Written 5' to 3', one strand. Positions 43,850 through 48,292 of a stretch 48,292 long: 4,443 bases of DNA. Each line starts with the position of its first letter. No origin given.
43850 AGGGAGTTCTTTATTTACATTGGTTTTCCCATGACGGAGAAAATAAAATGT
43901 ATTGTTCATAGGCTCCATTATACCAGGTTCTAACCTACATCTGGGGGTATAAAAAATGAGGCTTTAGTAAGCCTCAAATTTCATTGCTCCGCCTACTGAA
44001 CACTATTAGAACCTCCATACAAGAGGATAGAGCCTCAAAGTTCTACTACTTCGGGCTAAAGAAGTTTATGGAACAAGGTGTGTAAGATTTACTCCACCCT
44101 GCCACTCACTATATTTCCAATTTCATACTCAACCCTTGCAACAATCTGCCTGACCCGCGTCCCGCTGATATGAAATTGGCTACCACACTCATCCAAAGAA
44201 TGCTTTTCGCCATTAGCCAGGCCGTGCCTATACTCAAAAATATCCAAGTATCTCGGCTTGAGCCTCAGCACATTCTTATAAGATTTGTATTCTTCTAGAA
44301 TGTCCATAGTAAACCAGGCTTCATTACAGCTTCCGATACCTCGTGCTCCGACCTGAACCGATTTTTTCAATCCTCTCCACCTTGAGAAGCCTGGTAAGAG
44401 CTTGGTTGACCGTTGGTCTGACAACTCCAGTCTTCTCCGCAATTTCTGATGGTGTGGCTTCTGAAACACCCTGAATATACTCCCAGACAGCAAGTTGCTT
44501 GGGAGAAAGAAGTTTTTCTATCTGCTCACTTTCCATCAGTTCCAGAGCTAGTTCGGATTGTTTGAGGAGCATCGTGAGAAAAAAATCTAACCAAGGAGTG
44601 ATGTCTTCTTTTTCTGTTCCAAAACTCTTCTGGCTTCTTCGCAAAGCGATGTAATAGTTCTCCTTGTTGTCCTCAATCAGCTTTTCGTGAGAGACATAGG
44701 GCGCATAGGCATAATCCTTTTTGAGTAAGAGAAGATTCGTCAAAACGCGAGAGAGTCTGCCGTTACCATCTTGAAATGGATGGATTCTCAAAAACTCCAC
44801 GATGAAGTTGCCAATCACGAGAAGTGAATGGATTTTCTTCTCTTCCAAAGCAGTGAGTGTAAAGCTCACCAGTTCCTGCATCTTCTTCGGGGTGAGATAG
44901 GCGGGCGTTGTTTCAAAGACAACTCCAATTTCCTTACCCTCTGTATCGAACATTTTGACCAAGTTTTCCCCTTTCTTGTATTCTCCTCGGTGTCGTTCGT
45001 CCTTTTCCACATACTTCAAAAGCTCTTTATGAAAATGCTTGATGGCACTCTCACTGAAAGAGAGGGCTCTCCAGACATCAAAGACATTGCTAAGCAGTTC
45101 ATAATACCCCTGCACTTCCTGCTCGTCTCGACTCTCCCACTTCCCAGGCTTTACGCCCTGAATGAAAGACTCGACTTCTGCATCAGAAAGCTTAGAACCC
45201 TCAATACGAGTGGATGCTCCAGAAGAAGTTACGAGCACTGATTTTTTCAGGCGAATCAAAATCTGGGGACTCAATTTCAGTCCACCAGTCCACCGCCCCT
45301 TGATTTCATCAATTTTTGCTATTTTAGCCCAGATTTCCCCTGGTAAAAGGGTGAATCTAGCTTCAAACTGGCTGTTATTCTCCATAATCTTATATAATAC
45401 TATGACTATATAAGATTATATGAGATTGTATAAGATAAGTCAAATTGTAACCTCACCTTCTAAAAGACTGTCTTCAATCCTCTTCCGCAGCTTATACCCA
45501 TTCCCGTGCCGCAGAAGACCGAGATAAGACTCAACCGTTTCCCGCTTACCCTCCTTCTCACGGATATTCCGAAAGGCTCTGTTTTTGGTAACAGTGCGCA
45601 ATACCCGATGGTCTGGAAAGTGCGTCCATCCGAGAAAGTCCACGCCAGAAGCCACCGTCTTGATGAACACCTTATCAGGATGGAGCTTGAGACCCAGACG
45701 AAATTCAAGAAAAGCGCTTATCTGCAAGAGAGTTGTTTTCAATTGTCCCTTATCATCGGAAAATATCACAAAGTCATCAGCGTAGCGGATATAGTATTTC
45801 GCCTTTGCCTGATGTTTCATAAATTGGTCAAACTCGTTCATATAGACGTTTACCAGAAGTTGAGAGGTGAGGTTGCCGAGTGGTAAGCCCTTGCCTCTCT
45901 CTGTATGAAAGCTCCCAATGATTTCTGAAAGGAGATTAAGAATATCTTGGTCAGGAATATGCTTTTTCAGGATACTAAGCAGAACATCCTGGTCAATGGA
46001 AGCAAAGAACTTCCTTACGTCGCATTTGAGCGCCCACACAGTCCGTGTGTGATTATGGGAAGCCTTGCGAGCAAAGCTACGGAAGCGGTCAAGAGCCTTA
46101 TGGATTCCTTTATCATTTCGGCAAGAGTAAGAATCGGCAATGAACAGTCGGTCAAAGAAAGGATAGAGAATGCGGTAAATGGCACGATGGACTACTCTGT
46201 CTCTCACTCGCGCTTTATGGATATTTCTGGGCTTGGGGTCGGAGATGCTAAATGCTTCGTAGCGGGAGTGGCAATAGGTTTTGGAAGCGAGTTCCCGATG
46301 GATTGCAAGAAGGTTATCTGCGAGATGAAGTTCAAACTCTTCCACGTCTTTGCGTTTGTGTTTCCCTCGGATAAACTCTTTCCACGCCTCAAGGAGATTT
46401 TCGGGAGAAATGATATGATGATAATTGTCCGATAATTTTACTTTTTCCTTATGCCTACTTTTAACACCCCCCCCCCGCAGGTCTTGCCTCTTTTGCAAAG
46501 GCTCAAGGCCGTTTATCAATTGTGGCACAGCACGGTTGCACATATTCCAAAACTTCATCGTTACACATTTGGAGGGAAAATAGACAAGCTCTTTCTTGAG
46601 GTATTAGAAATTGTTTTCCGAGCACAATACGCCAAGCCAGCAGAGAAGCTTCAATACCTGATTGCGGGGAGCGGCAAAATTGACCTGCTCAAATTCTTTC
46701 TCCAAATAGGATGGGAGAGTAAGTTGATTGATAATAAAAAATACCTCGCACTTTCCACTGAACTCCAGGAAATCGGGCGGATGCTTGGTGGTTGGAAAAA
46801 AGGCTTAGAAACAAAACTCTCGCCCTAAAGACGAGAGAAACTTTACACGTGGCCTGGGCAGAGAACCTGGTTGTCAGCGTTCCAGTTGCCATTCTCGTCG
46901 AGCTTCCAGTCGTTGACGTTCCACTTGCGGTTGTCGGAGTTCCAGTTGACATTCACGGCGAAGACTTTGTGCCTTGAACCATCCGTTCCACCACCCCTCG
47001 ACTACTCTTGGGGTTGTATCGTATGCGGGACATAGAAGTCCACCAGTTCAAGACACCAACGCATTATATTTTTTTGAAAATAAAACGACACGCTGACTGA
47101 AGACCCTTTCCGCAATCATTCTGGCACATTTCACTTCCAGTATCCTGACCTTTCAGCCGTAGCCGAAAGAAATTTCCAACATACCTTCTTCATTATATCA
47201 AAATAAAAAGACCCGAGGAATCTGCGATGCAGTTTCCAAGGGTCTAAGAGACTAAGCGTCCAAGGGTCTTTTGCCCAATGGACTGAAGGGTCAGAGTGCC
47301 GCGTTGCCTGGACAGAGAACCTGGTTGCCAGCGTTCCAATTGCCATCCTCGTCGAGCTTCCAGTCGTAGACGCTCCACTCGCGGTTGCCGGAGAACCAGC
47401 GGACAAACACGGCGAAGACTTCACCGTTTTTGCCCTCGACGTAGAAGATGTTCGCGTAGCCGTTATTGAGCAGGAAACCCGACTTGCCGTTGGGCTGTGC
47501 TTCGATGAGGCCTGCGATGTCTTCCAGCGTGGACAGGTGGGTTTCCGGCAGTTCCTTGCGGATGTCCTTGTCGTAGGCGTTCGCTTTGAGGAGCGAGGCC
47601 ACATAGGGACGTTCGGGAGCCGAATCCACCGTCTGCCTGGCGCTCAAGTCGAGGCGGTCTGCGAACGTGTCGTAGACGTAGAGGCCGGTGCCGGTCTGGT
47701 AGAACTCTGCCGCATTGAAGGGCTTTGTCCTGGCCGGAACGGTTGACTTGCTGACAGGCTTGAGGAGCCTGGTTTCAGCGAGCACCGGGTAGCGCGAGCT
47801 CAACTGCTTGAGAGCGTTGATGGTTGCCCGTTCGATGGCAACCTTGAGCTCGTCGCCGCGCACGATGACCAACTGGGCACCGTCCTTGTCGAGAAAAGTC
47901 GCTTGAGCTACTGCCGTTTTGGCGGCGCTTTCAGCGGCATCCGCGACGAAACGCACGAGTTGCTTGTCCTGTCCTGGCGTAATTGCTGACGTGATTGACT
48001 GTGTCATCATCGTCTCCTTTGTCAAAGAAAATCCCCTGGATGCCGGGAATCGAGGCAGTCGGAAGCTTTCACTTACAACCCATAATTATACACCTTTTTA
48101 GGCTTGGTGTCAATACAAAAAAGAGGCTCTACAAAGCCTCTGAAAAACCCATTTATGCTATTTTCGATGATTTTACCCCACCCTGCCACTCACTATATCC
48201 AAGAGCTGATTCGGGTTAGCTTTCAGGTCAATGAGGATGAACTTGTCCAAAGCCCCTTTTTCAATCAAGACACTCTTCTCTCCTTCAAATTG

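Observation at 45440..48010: Complete diversity-generating retroelement diversifying the C-terminus of a 239-aa protein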

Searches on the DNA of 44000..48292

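Call 65: search_rna_families(source=window, start=44000, end=48292, threshold=evalue, max_evalue=1)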
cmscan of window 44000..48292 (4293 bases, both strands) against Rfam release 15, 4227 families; matches with E-value up to 1: 1.
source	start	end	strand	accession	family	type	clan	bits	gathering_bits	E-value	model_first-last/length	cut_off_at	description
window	48220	48279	-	RF01962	RMST_1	Gene; lncRNA;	-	18.3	40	0.55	1-61/61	no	Rhabdomyosarcoma 2 associated transcript conserved region 1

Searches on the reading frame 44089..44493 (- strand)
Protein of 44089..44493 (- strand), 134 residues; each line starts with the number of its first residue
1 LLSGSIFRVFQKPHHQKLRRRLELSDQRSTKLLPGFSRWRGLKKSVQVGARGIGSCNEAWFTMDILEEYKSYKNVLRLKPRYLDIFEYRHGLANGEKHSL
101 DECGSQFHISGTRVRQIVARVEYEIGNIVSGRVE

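Call 5: search_protein_families(library=pfam, proteins=[window:44089-44493:-], max_evalue=0.01)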
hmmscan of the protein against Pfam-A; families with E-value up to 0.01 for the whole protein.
window:44089-44493:- (134 aa): 1 family
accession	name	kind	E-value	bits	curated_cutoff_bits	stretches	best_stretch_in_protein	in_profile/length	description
PF04545.22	Sigma70_r4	-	5.3e-05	23.1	24.1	1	77-120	4-43/50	Sigma-70, region 4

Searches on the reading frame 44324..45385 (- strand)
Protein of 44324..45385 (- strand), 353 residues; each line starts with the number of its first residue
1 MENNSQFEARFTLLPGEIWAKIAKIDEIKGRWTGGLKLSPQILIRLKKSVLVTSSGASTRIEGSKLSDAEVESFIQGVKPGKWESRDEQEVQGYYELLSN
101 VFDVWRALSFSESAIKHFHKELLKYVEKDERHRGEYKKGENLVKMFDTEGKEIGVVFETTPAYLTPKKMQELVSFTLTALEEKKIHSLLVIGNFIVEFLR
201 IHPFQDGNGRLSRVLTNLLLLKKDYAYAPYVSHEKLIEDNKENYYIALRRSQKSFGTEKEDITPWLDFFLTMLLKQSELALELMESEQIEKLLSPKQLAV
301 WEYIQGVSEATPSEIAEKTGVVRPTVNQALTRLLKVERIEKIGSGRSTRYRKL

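Call 5: search_protein_families(library=pfam, proteins=[window:44324-45385:-], max_evalue=0.01)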
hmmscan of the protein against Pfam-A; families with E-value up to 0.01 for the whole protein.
window:44324-45385:- (353 aa): 8 families
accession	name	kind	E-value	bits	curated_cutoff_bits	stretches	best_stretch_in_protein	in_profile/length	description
PF02661.23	Fic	-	4.8e-14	53.4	24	1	110-220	2-93/93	Fic/DOC family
PF22168.2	DIP2311-like_C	-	1.6e-07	32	27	1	307-351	17-61/63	Transcriptional regulator DIP2311-like, C-terminal domain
PF01978.25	TrmB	-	0.00014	22.1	25.6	1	309-351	22-63/68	Sugar-specific transcriptional regulator TrmB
PF12802.13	MarR_2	-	0.00027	21.5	27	1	294-341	4-52/61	MarR family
PF13412.12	HTH_24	-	0.0012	18.8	21.9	1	303-335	11-43/48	Winged helix-turn-helix DNA-binding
PF25212.1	HVO_A0114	-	0.0015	18.8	27.6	1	282-348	9-75/84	HVO_A0114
PF13551.12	HTH_29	-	0.0019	18.7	28.1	1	298-352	3-55/64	Winged helix-turn helix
PF24033.1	DUF7342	-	0.0026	18.2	31.6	1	310-351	18-59/150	Family of unknown function (DUF7342)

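Call 9: search_protein_families(library=ncbifam, proteins=[window:44324-45385:-], max_evalue=0.01)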
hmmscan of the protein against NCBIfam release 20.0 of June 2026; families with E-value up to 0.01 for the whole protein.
window:44324-45385:- (353 aa): 3 families
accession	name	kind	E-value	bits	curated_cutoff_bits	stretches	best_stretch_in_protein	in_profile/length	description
NF046030.1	ProtAdlyltaseSoFic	equivalog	6.5e-11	41.8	550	1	182-284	173-270/361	protein adenylyltransferase Fic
TIGR02613.1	mob_myst_B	hypoth_equivalog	2.4e-06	27.6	124.4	1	192-268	113-184/186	mobile mystery protein B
NF046029.1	ProtAdlyltaseNmFic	equivalog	0.0026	17.5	230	1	195-251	90-140/177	protein adenylyltransferase Fic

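Call 48: find_encoding_contigs(protein=window:44324-45385:-, flank=4000, max_places=10)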
Protein window:44324-45385:- (353 aa): no gene with exactly this product is on record in the collection.

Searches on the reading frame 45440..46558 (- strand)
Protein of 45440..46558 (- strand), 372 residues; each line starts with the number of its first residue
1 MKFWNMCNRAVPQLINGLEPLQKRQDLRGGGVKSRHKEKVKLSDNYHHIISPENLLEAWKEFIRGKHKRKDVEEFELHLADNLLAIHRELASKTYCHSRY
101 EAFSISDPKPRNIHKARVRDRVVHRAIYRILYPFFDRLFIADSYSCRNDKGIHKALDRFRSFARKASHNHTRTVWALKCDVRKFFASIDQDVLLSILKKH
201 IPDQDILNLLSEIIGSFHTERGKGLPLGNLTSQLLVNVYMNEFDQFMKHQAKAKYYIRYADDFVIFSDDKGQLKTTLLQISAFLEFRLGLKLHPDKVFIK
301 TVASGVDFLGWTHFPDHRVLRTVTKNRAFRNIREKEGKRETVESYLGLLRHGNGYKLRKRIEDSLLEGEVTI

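Call 5: search_protein_families(library=pfam, proteins=[window:45440-46558:-], max_evalue=0.01)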
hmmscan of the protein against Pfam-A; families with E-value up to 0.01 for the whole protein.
window:45440-46558:- (372 aa): 1 family
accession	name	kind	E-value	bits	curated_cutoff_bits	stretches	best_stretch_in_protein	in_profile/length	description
PF00078.32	RVT_1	-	7.7e-26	91.5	29.6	1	109-312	8-204/205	Reverse transcriptase (RNA-dependent DNA polymerase)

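Call 9: search_protein_families(library=ncbifam, proteins=[window:45440-46558:-], max_evalue=0.01)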
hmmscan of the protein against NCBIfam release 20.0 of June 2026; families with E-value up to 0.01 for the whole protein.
window:45440-46558:- (372 aa): 8 families
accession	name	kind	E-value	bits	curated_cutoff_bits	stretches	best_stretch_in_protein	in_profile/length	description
TIGR04416.1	group_II_RT_mat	equivalog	2.2e-43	148.7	300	1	56-333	5-292/353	group II intron reverse transcriptase/maturase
NF041747.1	Drt3a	equivalog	5.7e-21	75.3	200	1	173-302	110-240/412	antiviral reverse transcriptase Drt3a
NF038233.2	retron_St85_RT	exception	1.5e-17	63.9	235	1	164-285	79-200/289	retron St85 family RNA-directed DNA polymerase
NF041746.1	Drt2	equivalog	1.2e-11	44.5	390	1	220-303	219-302/416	antiviral reverse transcriptase Drt2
NF042941.1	Retron_TIR_antiphage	equivalog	3e-08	32.9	600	1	150-279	69-195/464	TIR domain-containing anti-phage reverse transcriptase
NF041750.1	Drt5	equivalog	8.9e-08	31.5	550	1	154-298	107-249/484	antiviral reverse transcriptase Drt5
NF041749.1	Drt4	equivalog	5.4e-06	25.6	450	1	204-300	174-267/489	antiviral reverse transcriptase Drt4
TIGR04499.1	abortive_AbiA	subfamily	3.8e-05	22.6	250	1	158-272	130-257/615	AbiA family abortive infection protein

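Call 11: search_solved_structures(query=window:45440-46558:-, max_evalue=0.001, show_alignments=1)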
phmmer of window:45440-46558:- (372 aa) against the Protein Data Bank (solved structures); distinct sequences matched with E-value up to 0.001: 17.
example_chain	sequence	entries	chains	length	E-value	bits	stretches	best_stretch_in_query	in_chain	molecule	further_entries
8ub7_A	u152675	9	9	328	3.9e-45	158.2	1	48-347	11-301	Reverse transcriptase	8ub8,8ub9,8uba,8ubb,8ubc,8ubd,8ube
7uim_D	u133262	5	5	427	2e-23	86.8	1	46-340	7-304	Group II intron reverse transcriptase/maturase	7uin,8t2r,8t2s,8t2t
5hhl_A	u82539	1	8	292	3.3e-23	86.1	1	46-319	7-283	Retron-type reverse transcriptase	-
5hhj_A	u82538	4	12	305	9.1e-23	84.6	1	35-317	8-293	Retron-type reverse transcriptase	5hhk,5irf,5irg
6ar1_A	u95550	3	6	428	3.2e-15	59.8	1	80-329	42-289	GsI-IIC RT | Trt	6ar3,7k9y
8bgj_A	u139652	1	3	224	3.2e-14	56.5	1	175-310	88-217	RNA-directed DNA polymerase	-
6me0_C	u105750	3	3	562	4.9e-10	42.7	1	222-334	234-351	Maturase reverse transcriptase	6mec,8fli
5g2x_C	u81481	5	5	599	6.2e-10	42.4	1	110-254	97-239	GROUP II INTRON-ENCODED PROTEIN LTRA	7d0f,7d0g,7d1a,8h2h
9d5x_A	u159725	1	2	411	7.5e-10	42.1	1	49-294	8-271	Group II intron-like 4 reverse transcriptase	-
9d4s_A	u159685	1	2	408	8.6e-10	41.9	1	66-294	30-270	Group II intron-like 4 reverse transcriptase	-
9ioa_A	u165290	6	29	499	1.1e-08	38.3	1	78-296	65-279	RNA-dependent DNA polymerase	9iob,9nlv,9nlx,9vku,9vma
7kft_D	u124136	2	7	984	1.3e-08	38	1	90-319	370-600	Cas6-RT-Cas1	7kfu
9z6y_A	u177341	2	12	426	1e-07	35.1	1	178-268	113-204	Drt3a reverse transcriptase protein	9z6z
36ht_A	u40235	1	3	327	0.00024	24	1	165-271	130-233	Retron-Kva2 Reverse Transcriptase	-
9e8z_H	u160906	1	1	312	0.00024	24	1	169-283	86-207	Retron Ec83 reverse transcriptase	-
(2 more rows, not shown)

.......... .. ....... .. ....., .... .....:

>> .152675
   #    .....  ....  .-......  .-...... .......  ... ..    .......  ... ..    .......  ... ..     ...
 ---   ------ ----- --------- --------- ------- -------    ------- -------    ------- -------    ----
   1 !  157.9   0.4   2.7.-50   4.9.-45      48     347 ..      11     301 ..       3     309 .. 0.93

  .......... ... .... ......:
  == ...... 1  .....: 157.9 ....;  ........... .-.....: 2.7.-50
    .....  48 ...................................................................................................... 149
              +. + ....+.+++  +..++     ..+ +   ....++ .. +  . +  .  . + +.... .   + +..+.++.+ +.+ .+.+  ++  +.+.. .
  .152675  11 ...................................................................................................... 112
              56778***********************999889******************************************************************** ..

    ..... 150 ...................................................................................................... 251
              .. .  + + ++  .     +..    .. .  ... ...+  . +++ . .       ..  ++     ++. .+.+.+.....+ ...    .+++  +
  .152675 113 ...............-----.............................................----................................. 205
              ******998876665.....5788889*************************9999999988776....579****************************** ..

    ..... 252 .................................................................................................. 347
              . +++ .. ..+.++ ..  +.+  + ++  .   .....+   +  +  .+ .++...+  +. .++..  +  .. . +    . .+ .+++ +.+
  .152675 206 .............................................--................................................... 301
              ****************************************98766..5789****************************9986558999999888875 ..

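Call 41: find_related_loci(query=A2, collection=metagenome_contigs, flank=2500)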
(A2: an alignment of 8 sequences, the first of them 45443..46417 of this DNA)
Query A2 (325 aa) in metagenome_contigs; peptide patterns used: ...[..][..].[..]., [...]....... (x = any residue, [..] = any of these).
600 stretches matched a pattern (row limit reached: there are more); 559 encode a relative of the query (tblastn E <= 1e-3); the best 80 are kept; 80 distinct loci.
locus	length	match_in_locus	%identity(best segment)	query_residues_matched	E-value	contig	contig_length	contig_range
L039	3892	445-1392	88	2-317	0e+0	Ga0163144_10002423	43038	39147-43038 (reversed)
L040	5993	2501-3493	68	2-315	4e-152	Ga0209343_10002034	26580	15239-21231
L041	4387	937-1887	66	2-318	8e-145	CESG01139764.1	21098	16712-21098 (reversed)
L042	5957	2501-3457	66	1-318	2e-142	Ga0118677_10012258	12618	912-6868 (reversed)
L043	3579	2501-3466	65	1-319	1e-144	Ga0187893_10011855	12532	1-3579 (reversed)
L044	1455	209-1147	67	2-314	4e-154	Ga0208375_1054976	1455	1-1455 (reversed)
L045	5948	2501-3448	66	1-315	4e-141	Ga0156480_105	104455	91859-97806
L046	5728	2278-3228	65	1-317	3e-141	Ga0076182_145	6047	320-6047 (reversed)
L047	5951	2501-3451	65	1-316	2e-140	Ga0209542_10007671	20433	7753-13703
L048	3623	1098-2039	64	2-314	2e-144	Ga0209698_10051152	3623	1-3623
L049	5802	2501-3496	63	2-317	4e-140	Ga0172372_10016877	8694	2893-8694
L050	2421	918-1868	65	1-317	3e-148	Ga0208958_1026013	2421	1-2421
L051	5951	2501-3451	65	1-316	1e-139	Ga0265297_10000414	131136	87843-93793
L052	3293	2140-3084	65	1-314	5e-145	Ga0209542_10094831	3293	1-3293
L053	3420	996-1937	66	1-314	2e-144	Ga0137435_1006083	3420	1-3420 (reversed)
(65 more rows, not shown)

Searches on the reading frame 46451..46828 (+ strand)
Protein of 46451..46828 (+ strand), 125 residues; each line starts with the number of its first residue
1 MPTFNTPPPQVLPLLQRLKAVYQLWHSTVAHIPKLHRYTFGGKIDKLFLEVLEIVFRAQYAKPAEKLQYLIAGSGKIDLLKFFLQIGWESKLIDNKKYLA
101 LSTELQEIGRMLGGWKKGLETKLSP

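Call 5: search_protein_families(library=pfam, proteins=[window:46451-46828:+], max_evalue=0.01)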
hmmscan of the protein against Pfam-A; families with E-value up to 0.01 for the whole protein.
window:46451-46828:+ (125 aa): 1 family
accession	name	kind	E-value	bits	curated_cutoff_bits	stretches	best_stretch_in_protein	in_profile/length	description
PF22296.2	bAvd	-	8.1e-15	55.7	40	1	15-118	4-106/107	bAvd-like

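Call 9: search_protein_families(library=ncbifam, proteins=[window:46451-46828:+], max_evalue=0.01)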
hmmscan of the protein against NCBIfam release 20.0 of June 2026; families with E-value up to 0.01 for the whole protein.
window:46451-46828:+ (125 aa): 2 families
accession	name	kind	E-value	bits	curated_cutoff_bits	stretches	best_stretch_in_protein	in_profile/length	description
NF033474.1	DivGenRetAVD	equivalog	5.1e-19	68.5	80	1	12-117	1-104/104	diversity-generating retroelement protein Avd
TIGR02436.1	TIGR02436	subfamily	0.0081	16.4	24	0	63-117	51-106/109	four helix bundle protein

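Call 12: search_solved_structures(query=window:46451-46828:+, max_evalue=1, show_alignments=1)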
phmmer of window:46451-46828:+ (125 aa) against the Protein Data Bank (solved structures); distinct sequences matched with E-value up to 1: 1.
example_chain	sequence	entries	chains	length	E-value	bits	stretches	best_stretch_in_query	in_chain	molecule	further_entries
2bw3_B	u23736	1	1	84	0.59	13.4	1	70-89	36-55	TRANSPOSASE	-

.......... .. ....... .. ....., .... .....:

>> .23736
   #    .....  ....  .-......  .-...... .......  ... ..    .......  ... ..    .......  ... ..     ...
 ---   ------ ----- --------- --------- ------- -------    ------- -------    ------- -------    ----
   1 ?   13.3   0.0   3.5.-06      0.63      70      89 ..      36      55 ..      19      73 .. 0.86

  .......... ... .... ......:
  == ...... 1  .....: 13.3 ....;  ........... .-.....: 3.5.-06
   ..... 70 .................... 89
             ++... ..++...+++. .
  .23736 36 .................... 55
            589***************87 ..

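Call 47: find_encoding_contigs(protein=window:46451-46828:+, flank=3000, max_places=10)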
Protein window:46451-46828:+ (125 aa): no gene with exactly this product is on record in the collection.
